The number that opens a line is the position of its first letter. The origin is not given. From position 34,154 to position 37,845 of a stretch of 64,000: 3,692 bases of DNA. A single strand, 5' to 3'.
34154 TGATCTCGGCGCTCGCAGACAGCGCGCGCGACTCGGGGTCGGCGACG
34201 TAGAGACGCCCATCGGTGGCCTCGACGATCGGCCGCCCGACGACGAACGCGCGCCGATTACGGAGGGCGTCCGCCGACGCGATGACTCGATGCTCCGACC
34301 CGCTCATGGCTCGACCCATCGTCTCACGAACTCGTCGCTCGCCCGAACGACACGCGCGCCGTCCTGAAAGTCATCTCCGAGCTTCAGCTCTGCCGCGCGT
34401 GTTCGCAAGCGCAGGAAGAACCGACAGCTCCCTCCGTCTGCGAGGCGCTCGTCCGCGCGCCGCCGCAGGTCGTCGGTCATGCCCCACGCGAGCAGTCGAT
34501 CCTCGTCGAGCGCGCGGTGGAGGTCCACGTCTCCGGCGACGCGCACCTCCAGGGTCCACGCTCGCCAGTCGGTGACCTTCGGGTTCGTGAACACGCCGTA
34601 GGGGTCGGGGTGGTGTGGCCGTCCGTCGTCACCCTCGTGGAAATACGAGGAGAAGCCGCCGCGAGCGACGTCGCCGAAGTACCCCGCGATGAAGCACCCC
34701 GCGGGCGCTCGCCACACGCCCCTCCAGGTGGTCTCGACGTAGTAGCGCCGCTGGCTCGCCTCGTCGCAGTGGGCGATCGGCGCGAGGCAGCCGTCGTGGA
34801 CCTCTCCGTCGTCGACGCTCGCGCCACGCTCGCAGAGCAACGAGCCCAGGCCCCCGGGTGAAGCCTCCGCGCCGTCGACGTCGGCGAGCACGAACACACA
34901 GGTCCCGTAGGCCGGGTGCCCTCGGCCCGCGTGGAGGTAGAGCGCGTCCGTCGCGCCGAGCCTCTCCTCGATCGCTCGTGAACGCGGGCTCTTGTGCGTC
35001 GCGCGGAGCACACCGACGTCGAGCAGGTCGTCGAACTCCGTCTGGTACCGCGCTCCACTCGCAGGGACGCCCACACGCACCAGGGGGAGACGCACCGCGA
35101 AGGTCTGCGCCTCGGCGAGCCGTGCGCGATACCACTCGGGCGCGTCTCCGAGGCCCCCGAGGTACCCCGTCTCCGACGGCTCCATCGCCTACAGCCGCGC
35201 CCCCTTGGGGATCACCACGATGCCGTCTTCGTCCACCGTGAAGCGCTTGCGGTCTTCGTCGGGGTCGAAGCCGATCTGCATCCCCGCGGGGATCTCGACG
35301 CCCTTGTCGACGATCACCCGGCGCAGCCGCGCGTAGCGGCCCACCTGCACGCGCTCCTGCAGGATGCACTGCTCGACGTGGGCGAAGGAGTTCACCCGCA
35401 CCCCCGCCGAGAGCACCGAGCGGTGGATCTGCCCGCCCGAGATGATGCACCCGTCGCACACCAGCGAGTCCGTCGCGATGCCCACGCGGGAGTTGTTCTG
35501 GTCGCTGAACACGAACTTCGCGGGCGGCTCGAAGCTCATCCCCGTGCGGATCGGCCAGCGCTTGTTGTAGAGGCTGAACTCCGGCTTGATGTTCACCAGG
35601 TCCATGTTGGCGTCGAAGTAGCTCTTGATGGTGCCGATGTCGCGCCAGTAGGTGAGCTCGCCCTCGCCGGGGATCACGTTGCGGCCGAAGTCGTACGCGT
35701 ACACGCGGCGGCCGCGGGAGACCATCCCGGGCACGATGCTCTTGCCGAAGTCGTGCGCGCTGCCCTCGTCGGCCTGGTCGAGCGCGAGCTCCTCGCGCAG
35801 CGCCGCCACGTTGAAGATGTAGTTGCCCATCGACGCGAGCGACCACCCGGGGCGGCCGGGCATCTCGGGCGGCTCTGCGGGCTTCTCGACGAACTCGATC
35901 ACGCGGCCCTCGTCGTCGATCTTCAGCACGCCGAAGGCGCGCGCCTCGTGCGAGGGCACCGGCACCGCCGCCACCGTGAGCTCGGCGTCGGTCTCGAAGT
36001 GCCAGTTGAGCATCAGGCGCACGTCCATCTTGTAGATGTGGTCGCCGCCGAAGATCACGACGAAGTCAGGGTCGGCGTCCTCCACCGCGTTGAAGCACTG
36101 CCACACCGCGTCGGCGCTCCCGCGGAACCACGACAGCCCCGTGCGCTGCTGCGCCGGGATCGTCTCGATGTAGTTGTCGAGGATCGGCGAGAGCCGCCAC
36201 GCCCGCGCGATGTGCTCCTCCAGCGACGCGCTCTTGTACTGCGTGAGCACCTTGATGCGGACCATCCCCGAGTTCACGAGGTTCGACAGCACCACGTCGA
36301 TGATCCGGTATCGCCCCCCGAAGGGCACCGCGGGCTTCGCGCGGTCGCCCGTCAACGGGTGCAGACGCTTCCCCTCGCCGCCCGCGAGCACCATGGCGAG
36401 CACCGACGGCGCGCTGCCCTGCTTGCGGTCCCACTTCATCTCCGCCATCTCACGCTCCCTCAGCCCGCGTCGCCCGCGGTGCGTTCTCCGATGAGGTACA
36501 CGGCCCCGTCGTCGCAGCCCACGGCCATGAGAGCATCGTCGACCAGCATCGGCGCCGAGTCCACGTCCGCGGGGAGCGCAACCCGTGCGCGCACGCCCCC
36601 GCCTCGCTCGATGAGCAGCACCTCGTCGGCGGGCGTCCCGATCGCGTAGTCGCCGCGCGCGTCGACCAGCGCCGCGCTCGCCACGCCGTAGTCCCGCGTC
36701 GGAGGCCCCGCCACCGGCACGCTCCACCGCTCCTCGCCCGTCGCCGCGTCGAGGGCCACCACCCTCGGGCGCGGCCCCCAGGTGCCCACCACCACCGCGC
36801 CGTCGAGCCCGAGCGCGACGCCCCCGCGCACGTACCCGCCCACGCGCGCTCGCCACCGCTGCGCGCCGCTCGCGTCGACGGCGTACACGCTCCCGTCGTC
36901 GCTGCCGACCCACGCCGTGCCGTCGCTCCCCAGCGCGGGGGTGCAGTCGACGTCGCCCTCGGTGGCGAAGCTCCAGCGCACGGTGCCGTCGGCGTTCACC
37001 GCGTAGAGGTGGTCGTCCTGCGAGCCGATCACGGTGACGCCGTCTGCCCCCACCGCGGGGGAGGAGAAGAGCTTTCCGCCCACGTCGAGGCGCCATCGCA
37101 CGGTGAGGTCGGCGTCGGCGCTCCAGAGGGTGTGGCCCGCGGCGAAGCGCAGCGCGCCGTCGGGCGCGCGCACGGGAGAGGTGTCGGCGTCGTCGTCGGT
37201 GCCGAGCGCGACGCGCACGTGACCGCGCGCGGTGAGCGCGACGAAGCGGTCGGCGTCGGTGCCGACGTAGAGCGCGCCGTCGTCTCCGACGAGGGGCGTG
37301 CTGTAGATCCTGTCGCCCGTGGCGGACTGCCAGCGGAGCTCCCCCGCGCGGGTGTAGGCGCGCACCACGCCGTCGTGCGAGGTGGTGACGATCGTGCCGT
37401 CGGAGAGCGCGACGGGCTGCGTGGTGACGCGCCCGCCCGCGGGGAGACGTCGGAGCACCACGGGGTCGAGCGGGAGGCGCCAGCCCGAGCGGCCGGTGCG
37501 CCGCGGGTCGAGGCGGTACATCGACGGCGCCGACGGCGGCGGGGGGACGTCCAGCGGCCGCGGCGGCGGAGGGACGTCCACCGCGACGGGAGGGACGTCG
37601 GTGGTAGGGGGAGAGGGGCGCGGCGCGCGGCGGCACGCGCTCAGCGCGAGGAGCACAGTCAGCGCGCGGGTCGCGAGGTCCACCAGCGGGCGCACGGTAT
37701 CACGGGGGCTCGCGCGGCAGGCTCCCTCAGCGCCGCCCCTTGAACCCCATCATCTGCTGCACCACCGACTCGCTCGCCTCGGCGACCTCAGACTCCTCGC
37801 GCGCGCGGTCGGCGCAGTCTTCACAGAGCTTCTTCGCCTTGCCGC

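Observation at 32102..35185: Tightly coupled three-gene cassette (two unknown proteins plus a KaiC/RecA-like ATPase) inserted behind glgC: candidate undescribed conflict or signalling system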

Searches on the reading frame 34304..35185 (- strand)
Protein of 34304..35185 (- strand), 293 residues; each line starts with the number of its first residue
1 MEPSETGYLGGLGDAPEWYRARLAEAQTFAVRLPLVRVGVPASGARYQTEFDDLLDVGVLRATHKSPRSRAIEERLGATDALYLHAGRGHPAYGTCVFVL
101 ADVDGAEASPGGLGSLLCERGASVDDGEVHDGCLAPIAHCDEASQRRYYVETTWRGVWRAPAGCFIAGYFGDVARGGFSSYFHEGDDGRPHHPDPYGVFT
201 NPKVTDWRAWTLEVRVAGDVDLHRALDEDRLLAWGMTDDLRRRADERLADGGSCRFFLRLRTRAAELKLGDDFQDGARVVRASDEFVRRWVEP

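Call 3: search_protein_families(library=pfam, proteins=[window:34304-35185:-], max_evalue=1)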
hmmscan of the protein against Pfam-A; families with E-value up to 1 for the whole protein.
window:34304-35185:- (293 aa): 0 families

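Call 4: search_protein_families(library=padloc, proteins=[window:34304-35185:-], max_evalue=1)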
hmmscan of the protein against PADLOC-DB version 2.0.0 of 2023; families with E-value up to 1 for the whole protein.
window:34304-35185:- (293 aa): 0 families

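Call 5: search_protein_families(library=ncbifam, proteins=[window:34304-35185:-], max_evalue=1)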
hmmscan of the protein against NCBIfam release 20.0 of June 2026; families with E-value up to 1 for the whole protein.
window:34304-35185:- (293 aa): 0 families

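Call 6: find_homologous_proteins(query=window:34304-35185:-)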
Query window:34304-35185:- (293 aa): 1 proteins with E <= 0.001 among 8000 candidates.
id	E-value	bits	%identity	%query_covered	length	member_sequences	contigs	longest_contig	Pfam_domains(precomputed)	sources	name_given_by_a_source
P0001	9.8e-199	677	100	100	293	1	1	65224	-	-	-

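Call 48: search_protein_families(library=pfam, alignment_id=A2, max_evalue=0.1)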
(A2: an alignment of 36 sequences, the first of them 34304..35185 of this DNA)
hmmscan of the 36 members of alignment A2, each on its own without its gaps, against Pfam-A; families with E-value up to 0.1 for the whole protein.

A. member 1, window:34304-35185:- (293 aa): 0 families

B. families by the number of members that match (of 36 scanned): 4 families
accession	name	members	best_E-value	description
PF22342.1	T3SS_CopN_3rd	1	0.038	T3SS, Low calcium response E, third helical domain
PF18143.6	HAD_SAK_2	1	0.039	HAD domain in Swiss Army Knife RNA repair proteins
PF01180.27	DHO_dh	1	0.043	Dihydroorotate dehydrogenase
PF07966.17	A1_Propeptide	1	0.088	A1 Propeptide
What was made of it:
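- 34304..35185 (-): Gene A (293 aa). It is the conserved hallmark of the cassette and belongs to an unnamed family with a predicted SopF/OspC-like (DUF3626-type) ADP-ribosyltransferase-like fold. It has no Pfam, NCBIfam or PADLOC family (calls 3-5, 48).
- Closest known: SopF. Different: There is no sequence-level match to DUF3626 (calls 3, 48), and TM is only 0.38.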

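Call 49: search_solved_structures(query=A2, max_evalue=10, show_alignments=2)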
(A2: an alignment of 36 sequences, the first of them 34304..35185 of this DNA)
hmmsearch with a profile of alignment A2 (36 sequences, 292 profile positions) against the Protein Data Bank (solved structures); distinct sequences matched with E-value up to 10: 7.
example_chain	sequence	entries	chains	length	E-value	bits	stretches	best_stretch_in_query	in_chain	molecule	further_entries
6ldm_A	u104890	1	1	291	0.26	13.7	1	147-187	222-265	DNA-binding protein RAP1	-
3ukg_A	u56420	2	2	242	0.48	12.8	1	147-189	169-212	DNA-binding protein RAP1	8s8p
1ign_A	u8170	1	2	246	0.49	12.8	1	147-189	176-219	PROTEIN (RAP1)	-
4gfb_A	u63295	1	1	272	0.53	12.7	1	147-189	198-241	DNA-binding protein RAP1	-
6v4p_D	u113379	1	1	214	1.1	11.7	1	98-153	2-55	Abciximab, light chain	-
5u8q_L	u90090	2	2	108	1.3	11.5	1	98-153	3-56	Fv 24-60 light chain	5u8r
6gc2_L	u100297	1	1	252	1.5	11.2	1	105-153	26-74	Light Chain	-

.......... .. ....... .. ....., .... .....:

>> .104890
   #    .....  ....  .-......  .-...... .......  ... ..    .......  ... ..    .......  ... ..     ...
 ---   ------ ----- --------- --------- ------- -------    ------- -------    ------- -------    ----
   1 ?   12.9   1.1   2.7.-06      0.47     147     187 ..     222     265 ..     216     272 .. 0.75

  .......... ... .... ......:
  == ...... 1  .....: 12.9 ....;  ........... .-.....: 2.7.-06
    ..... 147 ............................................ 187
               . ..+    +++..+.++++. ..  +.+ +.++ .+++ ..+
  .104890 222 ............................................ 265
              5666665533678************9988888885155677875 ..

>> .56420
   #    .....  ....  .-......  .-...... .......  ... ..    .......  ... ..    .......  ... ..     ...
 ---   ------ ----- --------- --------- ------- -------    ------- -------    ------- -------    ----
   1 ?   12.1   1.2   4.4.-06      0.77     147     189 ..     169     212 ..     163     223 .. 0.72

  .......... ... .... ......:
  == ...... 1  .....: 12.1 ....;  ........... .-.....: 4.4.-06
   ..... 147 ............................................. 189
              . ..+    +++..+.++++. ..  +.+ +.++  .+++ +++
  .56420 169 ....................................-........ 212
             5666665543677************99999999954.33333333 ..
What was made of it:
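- On DUF3626 / SopF-OspC-type ADP-ribosyltransferase fold: The family profile finds no ART in PDB sequences (call 49).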

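Call 62: predict_structure(alignment_id=A2)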
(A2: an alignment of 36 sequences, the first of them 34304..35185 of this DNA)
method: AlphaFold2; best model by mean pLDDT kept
length: 293 residues; sequences in the alignment: 36
mean_pLDDT: 92.6   pTM: 0.92
mean pLDDT of the five models: 92.6, 92.4, 91.9, 91.8, 91.6
residues with pLDDT >= 90: 250; 70-90: 22; 50-70: 16; < 50: 5
segments of 3 or more residues with pLDDT < 50: 1-5
pLDDT, mean of each block of 10 residues (from residue 1): 50 84 97 98 97 99 96 97 97 97 96 90 65 90 95 94 96 94 93 90 90 97 98 98 98 98 98 96 97 83
secondary structure, 60 per line:
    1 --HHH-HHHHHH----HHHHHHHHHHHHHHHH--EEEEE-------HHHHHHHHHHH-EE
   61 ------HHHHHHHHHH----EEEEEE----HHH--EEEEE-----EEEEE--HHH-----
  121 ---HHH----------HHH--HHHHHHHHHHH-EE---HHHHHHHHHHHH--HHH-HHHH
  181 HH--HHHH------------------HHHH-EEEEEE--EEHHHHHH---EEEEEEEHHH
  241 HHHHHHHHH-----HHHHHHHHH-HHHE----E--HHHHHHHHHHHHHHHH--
elements in order: H7-12 H17-32 E35-39 H47-57 H67-76 E81-86 E96-100 E106-110 H142-152 H159-170 H177-182 H185-188 H207-210 E212-217 H222-227 E231-237 H238-249 H255-263 H276-291
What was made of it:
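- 34304..35185 (-): The AF2 model has pLDDT 92.6 and pTM 0.92 (call 62).
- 34904..34942 (-): Motif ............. in A (residues 82-94). An aromatic-x-[H/Y]-x-G sequence ends a beta-strand and is followed by Y93-G94. This is the candidate NAD-site 'strand 1/2' element. The strand spans residues 81-86 in the model (call 62).
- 34838..34867 (-): Motif EA[S/T]PxGLGxL in A (residues 107-116). The strand spans residues 106-110 (call 62).
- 34538..34570 (-): Motif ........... in A (residues 206-216), containing the invariant E213. E213 is the candidate catalytic glutamate. It lies in strand 212-217 (call 62).
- The model has pLDDT 92.6 (call 62).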

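Call 64: fold_search(model_id=the predicted structure, library=pdb)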
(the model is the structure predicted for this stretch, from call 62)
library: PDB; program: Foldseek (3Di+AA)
matches with E <= 10: 10; with E <= 0.001: 0
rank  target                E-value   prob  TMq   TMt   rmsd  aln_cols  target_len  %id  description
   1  7dn9_A                5.9e-03  0.97  0.38  0.38   9.1       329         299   11  Crystal structure of Salmonella effector in complex with NAD and host co-factor ARF1 (released 2021-12-15)
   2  7dn8_A                1.2e-02  0.93  0.37  0.37  10.3       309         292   12  Crystal structure of Salmonella effector SopF in complex with ARF1 (released 2021-12-15)
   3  7wr3_B                4.4e-01  0.21  0.30  0.13  10.4       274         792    8  Crystal structure of MBP-fused OspC3 in complex with calmodulin (released 2023-01-25)
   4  4mxe_B                4.8e+00  0.01  0.07  0.10   9.8        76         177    6  Human ESCO1 (Eco1/Ctf7 ortholog), acetyltransferase domain in complex with acetyl-CoA (released 2015-04-08)
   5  4mxe_A                7.8e+00  0.01  0.07  0.10   9.4        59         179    8  Human ESCO1 (Eco1/Ctf7 ortholog), acetyltransferase domain in complex with acetyl-CoA (released 2015-04-08)
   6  1ykg_MODEL_1_A        8.8e+00  0.02  0.09  0.14   6.3        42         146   24  Solution structure of the flavodoxin-like domain from the Escherichia coli sulfite reductase (released 2005-07-05)
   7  5n1w_B                8.8e+00  0.01  0.08  0.12   9.8        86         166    5  Structure of xEco2 acetyltransferase domain bound to K105-CoA conjugate (released 2017-03-15)
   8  2nup_B                9.2e+00  0.01  0.10  0.05   8.3        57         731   16  Crystal Structure of the human Sec23a/24a heterodimer, complexed with the SNARE protein Sec22b (released 2007-05-22)
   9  7dym_B                9.2e+00  0.01  0.07  0.09  14.3       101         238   14  Pseudomonas aeruginosa TseT-TsiT complex (released 2021-08-25)
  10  6sp0                  9.8e+00  0.01  0.09  0.11  14.0       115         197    7  Structure of Esco2 acetyltransferase in complex with CoA (released 2020-07-01)
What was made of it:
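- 34304..35185 (-): Foldseek top hits are SopF+NAD+ARF1 (7dn9; probability 0.97, TM 0.38) and OspC3 (call 64).
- On DUF3626 / SopF-OspC-type ADP-ribosyltransferase fold: Everything else is noise (call 64).
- Closest known: SopF. Same: They are the best and only meaningful structural matches of A (call 64).
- The only PDB hits above noise are SopF with NAD and ARF1, and OspC3 with calmodulin (call 64).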

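Call 67: fold_search(model_id=the predicted structure, library=viral)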
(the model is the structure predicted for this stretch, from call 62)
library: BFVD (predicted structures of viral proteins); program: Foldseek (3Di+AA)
matches with E <= 10: 31; with E <= 0.001: 0
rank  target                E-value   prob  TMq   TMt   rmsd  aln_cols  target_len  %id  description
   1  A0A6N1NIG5            1.3e-02  0.87  0.34  0.24  10.0       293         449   10  Uncharacterized protein [Tupanvirus deep ocean]
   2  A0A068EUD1            2.1e-02  0.90  0.36  0.14   8.7       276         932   13  ParB-like N-terminal domain-containing protein [Bacillus phage CP-51]
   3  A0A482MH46            2.9e-02  0.60  0.30  0.16  12.1       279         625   15  DUF3626 domain-containing protein [Nodularia phage vB_NspS-kac65v161]
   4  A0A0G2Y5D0            4.0e-02  0.91  0.35  0.51   7.4       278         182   12  Uncharacterized protein [Acanthamoeba polyphaga mimivirus Kroon]
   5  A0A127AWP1            4.3e-02  0.75  0.32  0.15   7.5       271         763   12  Uncharacterized protein [Bacillus phage SP-15]
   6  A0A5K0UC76            5.0e-02  0.75  0.33  0.28   9.4       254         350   11  Uncharacterized protein [Yasminevirus sp. GU-2018]
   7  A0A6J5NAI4            5.3e-02  0.60  0.32  0.25   9.5       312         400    9  Uncharacterized protein [uncultured Caudovirales phage]
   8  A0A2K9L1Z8            5.9e-02  0.85  0.35  0.42   6.9       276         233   11  ORFan [Tupanvirus soda lake]
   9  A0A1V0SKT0            1.1e-01  0.51  0.31  0.40  12.8       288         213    8  Uncharacterized protein [Klosneuvirus KNV1]
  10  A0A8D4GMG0            1.2e-01  0.16  0.25  0.27  16.6       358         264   11  (no name in the UniProt tables at hand)
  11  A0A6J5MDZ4            1.8e-01  0.35  0.33  0.12  10.8       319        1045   13  NAT_SF domain containing protein [uncultured Caudovirales phage]
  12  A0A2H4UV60            1.9e-01  0.51  0.33  0.35   8.8       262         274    8  Uncharacterized protein [Bodo saltans virus]
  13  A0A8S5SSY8            2.0e-01  0.38  0.30  0.17  10.5       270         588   11  Minor capsid protein [Siphoviridae sp. ctv838]
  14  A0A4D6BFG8            8.0e-01  0.18  0.17  0.18   4.5        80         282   19  (no name in the UniProt tables at hand)
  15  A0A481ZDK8            2.2e+00  0.16  0.31  0.35   6.8       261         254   10  Uncharacterized protein [Pithovirus LCPAC406]
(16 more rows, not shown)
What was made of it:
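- On DUF3626 / SopF-OspC-type ADP-ribosyltransferase fold: Viral hits, all weak, include a DUF3626 protein and large Bacillus-phage proteins (probability 0.6-0.9, TM 0.30-0.36; call 67).
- The best viral hits, all weak (probability 0.5-0.9), are giant-virus orphans, large Bacillus-phage proteins and a DUF3626 protein (call 67).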

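Call 74: find_related_loci(query=A2, collection=viral_contigs, flank=6000)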
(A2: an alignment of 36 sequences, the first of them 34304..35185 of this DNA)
Query A2 (293 aa) in viral_contigs; peptide patterns used: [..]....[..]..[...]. (x = any residue, [..] = any of these).
15 stretches matched a pattern, but none encodes a relative of the query by tblastn (E <= 1e-3).

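Call 90: search_protein_families(library=phrogs, proteins=[window:34304-35185:-], max_evalue=0.1)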
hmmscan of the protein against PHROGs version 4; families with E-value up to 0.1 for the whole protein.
window:34304-35185:- (293 aa): 1 family
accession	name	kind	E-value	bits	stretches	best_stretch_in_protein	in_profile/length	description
phrog_27988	-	unknown function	0.0013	20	1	74-151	7-79/90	-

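Call 100: search_dna_similar(query=window:34304-35185:-, collection=plasmids, mode=protein, max_evalue=0.001, max_rows=15)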
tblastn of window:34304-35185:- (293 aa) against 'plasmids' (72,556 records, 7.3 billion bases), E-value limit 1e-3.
No match.
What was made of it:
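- No plasmid carriage was found (call 100).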

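Call 101: search_dna_similar(query=window:34304-35185:-, collection=phages, mode=protein, max_evalue=0.001, max_rows=10)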
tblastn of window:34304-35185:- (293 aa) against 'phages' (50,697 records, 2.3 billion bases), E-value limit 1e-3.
No match.

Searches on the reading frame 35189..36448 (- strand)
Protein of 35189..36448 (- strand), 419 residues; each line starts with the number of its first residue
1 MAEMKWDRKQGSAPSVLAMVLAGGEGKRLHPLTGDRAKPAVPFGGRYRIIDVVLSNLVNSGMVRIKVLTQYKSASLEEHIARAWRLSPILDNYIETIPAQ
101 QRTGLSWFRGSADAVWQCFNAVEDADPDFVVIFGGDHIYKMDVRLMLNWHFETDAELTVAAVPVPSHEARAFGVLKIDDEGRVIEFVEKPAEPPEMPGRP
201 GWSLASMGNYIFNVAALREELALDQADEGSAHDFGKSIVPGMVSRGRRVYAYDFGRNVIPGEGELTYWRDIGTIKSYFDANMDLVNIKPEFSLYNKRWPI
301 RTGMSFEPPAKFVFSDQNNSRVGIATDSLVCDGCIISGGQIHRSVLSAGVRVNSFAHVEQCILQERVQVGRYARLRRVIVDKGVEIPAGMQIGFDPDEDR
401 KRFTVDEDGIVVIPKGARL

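Call 95: search_protein_families(library=pfam, proteins=[window:35189-36448:-], max_evalue=0.001)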
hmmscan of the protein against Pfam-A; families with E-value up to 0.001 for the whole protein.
window:35189-36448:- (419 aa): 6 families
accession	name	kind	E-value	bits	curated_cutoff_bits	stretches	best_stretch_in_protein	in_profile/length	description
PF00483.29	NTP_transferase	-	5.9e-61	206.6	21.2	1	18-284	2-242/245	Nucleotidyl transferase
PF24894.1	Hexapep_GlmU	-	1.3e-39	135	23.3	1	308-413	1-104/104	GlmU-like, C-terminal hexapeptide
PF25247.1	LbH_GLGC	-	6.3e-09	36.3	27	0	366-417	73-128/135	GLGC left-handed parallel beta-helix domain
PF25084.1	LbH_EIF2B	-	6.6e-05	23.3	54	1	326-391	37-104/105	EIF2B subunit epsilon LbH domain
PF12804.13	NTP_transf_3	-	0.00054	20.6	27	1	18-149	1-110/160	MobA-like NTP transferase domain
PF07959.18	Fucose_pyrophosphorylase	-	0.00096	18.6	34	0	130-191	68-135/418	Fucose pyrophosphorylase domain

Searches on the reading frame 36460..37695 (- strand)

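Call 95: search_protein_families(library=pfam, proteins=[window:36460-37695:-], max_evalue=0.001)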
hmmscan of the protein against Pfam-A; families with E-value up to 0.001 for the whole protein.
window:36460-37695:- (411 aa): 5 families
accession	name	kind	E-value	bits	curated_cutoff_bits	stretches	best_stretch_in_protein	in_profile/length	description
PF13570.13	Beta-prop_ACSF4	-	6.3e-27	95.3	133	1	199-331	41-176/329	Beta-alanine-activating enzyme, beta-propeller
PF13360.13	PQQ_2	-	4.4e-22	79.3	27.6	3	267-331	2-64/233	Outer membrane protein assembly factor BamB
PF01011.28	PQQ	-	0.0001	21.6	26.7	0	308-327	65-84/595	Glucose/ethanol/alcohol dehydrogenase, beta-propeller domain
PF23414.1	Beta-prop_EML_2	-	0.00013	21.9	90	0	100-173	11-85/266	Echinoderm microtubule-associated protein second beta-propeller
PF25292.1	Beta-prop_CGLA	-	0.00056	19.9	26.8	0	263-282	49-68/316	Lambda-carrageenase beta-propeller domain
